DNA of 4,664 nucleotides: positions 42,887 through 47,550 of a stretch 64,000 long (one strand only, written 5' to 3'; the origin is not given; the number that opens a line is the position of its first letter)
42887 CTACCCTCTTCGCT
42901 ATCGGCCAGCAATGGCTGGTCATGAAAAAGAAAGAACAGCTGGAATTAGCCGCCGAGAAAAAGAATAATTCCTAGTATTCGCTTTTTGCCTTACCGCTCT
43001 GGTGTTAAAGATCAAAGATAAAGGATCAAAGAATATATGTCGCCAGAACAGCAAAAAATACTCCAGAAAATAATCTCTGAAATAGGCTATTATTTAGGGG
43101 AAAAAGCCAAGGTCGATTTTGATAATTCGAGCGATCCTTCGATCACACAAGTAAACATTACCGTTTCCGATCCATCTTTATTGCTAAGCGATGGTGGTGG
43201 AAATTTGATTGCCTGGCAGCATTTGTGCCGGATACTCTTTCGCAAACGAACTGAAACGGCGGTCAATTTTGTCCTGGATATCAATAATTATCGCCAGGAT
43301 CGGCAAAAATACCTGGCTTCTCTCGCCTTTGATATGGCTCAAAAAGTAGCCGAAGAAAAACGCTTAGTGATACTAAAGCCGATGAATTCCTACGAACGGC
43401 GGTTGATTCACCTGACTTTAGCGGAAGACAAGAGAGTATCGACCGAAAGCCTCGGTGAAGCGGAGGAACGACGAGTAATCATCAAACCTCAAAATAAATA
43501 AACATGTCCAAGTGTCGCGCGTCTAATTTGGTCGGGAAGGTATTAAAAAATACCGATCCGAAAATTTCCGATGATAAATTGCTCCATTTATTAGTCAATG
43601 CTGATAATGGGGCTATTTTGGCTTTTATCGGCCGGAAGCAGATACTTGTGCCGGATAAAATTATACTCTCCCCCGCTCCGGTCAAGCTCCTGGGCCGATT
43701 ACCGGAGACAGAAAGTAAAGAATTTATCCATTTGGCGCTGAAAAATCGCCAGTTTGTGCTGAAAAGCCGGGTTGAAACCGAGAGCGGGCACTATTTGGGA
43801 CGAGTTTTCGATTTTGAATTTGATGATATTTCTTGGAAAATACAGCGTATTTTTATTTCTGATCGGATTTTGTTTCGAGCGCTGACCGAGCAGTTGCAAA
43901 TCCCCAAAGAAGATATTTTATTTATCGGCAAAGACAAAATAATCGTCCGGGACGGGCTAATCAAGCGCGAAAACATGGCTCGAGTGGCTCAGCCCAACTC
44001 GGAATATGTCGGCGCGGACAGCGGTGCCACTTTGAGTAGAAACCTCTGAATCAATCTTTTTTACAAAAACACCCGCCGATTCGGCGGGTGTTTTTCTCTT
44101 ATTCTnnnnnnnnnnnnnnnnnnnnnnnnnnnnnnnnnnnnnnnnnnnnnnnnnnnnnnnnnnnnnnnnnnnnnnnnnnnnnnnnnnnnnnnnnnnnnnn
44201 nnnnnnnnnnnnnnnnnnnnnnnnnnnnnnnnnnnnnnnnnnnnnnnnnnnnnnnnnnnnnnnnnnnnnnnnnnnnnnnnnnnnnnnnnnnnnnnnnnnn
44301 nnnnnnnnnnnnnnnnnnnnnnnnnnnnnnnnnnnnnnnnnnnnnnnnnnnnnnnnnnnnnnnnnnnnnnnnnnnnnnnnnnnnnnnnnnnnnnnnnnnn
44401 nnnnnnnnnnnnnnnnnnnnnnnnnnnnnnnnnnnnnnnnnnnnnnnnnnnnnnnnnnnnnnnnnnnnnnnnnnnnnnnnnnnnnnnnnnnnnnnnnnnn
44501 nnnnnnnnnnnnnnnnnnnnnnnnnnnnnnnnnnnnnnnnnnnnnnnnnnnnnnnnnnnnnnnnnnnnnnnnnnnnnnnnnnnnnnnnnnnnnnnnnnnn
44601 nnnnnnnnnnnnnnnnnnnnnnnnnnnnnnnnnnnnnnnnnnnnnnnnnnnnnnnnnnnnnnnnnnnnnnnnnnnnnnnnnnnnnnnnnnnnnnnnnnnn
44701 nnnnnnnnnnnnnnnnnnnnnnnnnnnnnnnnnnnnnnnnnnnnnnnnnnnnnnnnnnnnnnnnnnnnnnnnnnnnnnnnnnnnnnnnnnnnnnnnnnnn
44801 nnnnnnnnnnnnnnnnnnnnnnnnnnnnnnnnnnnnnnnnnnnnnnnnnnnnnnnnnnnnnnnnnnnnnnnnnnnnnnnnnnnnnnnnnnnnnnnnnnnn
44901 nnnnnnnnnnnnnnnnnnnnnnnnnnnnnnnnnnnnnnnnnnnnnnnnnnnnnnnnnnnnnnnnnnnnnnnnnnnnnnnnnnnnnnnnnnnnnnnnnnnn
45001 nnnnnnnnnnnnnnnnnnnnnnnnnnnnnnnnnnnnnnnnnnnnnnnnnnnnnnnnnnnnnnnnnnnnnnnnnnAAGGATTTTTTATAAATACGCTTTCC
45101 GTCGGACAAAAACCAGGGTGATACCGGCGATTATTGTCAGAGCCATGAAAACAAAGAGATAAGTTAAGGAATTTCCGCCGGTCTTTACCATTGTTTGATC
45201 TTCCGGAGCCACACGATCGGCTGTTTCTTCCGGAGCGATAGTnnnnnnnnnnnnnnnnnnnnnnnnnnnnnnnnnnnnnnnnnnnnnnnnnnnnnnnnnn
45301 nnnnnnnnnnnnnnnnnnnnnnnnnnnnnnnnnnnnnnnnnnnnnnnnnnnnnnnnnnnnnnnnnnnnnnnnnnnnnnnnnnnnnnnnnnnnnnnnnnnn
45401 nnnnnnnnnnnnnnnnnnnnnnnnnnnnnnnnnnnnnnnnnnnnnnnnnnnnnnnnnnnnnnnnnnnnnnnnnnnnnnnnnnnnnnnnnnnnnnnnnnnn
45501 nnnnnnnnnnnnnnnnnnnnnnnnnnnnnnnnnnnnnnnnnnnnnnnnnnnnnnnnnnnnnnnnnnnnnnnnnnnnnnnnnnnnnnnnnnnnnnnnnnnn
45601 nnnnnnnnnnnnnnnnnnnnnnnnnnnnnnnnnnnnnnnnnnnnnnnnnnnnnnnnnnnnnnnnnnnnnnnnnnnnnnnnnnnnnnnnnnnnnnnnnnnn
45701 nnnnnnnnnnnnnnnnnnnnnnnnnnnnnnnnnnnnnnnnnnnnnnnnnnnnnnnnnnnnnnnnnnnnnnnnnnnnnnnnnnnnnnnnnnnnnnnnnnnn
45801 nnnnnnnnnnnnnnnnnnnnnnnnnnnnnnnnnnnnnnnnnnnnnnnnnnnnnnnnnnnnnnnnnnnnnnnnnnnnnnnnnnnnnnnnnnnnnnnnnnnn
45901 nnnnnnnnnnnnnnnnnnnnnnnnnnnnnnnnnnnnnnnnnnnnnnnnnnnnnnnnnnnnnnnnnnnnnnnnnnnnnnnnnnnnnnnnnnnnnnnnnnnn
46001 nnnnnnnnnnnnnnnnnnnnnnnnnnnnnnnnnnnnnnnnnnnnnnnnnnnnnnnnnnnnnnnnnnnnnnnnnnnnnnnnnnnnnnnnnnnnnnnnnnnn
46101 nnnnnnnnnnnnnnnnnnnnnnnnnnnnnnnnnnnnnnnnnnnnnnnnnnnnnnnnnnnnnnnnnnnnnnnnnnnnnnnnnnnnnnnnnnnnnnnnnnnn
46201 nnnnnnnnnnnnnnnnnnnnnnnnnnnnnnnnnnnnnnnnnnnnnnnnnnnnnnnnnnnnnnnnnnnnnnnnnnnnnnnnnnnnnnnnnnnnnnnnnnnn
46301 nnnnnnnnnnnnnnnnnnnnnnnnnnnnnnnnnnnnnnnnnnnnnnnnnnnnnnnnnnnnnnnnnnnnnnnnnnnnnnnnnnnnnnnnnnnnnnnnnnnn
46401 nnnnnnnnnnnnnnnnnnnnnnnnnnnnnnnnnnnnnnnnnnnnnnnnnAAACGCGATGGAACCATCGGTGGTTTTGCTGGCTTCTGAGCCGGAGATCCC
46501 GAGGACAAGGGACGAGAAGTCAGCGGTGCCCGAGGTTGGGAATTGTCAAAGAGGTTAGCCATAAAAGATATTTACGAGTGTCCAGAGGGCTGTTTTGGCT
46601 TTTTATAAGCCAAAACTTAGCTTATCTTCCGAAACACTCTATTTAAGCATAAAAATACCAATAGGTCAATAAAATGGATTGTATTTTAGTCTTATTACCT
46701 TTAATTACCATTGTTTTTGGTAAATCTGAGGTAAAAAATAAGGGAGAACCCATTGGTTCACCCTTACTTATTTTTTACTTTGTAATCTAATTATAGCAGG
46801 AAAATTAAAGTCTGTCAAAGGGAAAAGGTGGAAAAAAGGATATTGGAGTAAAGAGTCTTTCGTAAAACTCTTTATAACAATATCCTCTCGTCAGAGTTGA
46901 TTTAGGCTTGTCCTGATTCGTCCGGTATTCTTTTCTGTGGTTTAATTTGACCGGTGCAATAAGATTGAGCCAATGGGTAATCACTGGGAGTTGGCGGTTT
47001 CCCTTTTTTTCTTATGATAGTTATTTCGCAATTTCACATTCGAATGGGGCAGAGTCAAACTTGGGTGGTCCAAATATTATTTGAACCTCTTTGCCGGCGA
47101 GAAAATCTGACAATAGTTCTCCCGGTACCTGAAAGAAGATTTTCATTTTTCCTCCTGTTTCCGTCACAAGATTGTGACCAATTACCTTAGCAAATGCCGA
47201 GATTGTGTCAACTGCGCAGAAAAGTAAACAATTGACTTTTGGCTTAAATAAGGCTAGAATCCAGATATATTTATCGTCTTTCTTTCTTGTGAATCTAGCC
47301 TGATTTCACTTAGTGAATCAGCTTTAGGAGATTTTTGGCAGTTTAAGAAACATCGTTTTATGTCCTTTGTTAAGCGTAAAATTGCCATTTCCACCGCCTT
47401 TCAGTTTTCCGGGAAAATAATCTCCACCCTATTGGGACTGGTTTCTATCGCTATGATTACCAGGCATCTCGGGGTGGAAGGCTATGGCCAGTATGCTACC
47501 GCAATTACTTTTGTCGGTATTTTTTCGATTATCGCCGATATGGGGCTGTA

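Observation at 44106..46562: Sortase-like enzyme with Ca-binding repeats paired with a surface protein whose sorting motif is MVKTG rather than LPXTG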

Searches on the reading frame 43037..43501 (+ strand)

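Call 85: search_protein_families(library=pfam, proteins=[window:43037-43501:+], max_evalue=0.01)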
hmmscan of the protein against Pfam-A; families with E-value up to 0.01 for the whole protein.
window:43037-43501:+ (154 aa): 1 family
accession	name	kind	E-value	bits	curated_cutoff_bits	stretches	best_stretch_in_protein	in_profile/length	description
PF01424.28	R3H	-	1.9e-16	60.3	26.8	1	93-151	3-60/60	R3H domain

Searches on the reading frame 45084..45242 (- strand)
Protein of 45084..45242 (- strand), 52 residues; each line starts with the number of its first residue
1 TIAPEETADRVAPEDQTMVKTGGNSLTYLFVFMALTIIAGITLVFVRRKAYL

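Call 34: find_homologous_proteins(query=A4, max_evalue=10)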
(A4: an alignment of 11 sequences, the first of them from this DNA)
Query A4 (11 sequences): 452 candidates shared short words with the query, none scored E <= 10.

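Call 48: search_protein_families(library=ncbifam, alignment_id=A5, max_evalue=10)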
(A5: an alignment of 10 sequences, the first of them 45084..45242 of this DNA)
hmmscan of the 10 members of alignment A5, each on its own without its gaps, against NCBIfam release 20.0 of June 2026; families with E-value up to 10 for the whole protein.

A. member 1, window:45084-45242:- (52 aa): 2 families
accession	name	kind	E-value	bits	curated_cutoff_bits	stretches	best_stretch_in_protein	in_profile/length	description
NF058582.1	Microco_LAVTG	domain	0.0012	18.9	27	1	21-49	5-33/34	LAVTG motif-containing sortase-dependent surface protein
TIGR01167.1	LPXTG_anchor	domain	0.0018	18.9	15.9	1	20-49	4-32/34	LPXTG cell wall anchor domain-containing protein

B. families by the number of members that match (of 10 scanned): 6 families
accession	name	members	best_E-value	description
TIGR01167.1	LPXTG_anchor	10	0.0018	LPXTG cell wall anchor domain-containing protein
NF058582.1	Microco_LAVTG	5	0.0011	LAVTG motif-containing sortase-dependent surface protein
TIGR03656.1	IsdC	1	0.038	heme uptake protein IsdC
NF001194.0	PRK00159.1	1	0.066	cell division protein CrgA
TIGR03927.1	T7SS_EssA_Firm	1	0.085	type VII secretion protein EssA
NF041528.1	strep_LAETG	1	0.75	LAETG motif-containing sortase-dependent surface protein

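Call 49: search_protein_families(library=pfam, alignment_id=A5, max_evalue=10)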
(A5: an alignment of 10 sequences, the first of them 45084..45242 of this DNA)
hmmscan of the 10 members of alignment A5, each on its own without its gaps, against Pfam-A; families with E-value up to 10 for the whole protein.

A. member 1, window:45084-45242:- (52 aa): 1 family
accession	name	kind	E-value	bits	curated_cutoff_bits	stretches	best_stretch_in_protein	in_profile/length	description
PF00746.26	Gram_pos_anchor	-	0.0061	16.9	20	1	20-49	11-39/43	LPXTG cell wall anchor motif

B. families by the number of members that match (of 10 scanned): 6 families
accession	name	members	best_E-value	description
PF00746.26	Gram_pos_anchor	8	0.00093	LPXTG cell wall anchor motif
PF11982.13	DUF3483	2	0.033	Domain of unknown function (DUF3483)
PF09125.15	COX2-transmemb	2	0.1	Cytochrome C oxidase subunit II, transmembrane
PF17231.7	DUF5305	1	0.027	Family of unknown function (DUF5305)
PF15281.11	Consortin_C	1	0.085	Consortin C-terminus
PF14283.11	CD1107-like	1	0.13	Mobile element protein CD1107-like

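Call 51: search_protein_representatives(alignment_id=A5)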
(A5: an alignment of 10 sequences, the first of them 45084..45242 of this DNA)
Query: 10 sequences, 52 profile positions. Proteins with E-value up to 0.001 (for the whole library): 6; up to 1e-10: 6; up to 1e-30: 0. The best 6 are listed.
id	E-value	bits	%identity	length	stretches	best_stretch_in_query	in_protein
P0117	8.4e-25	102.3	-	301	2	1-51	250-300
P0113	8.2e-24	99.1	-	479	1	1-51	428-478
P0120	1.3e-19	85.7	-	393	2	1-51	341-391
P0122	1.1e-16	76.3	-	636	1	1-51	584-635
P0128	1.2e-16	76.2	-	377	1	1-51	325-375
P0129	6.9e-15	70.5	-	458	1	1-50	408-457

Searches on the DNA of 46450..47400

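Call 77: search_rna_families(source=window, start=46450, end=47400, threshold=evalue, max_evalue=1)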
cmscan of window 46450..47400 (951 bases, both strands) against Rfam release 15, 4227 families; matches with E-value up to 1: 7.
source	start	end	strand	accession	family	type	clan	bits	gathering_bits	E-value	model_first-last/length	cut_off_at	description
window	46631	46777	+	RF01774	rpsL_ricks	Cis-reg; leader;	-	31.5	60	0.18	1-131/131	no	Rickettsia rpsL leader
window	46570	46712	+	RF01568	DdR18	Gene; snRNA; snoRNA; HACA-box;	-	29.3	80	0.019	1-147/147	no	Dictyostelium snoRNA DdR18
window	46733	46772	-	RF04337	Plastid-psbJ-1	Cis-reg;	CL00152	25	62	0.26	1-64/64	no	Plastid-psbJ-1 3UTR RNA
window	46679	46769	+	RF02432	SpF25_sRNA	Gene; sRNA;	-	24.7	48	0.16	1-102/102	no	Streptococcus sRNA SpF25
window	46726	46830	-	RF00121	MicC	Gene; sRNA;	-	24.1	90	0.49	1-123/123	no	MicC RNA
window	46680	46765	-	RF02527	SSRC38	Gene; sRNA;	-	22.5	80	0.17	1-166/166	no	Streptococcus sRNA SSRC38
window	46669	46778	-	RF01808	MicX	Gene; sRNA;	-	21.7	75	0.023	1-194/194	no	MicX Vibrio cholerae sRNA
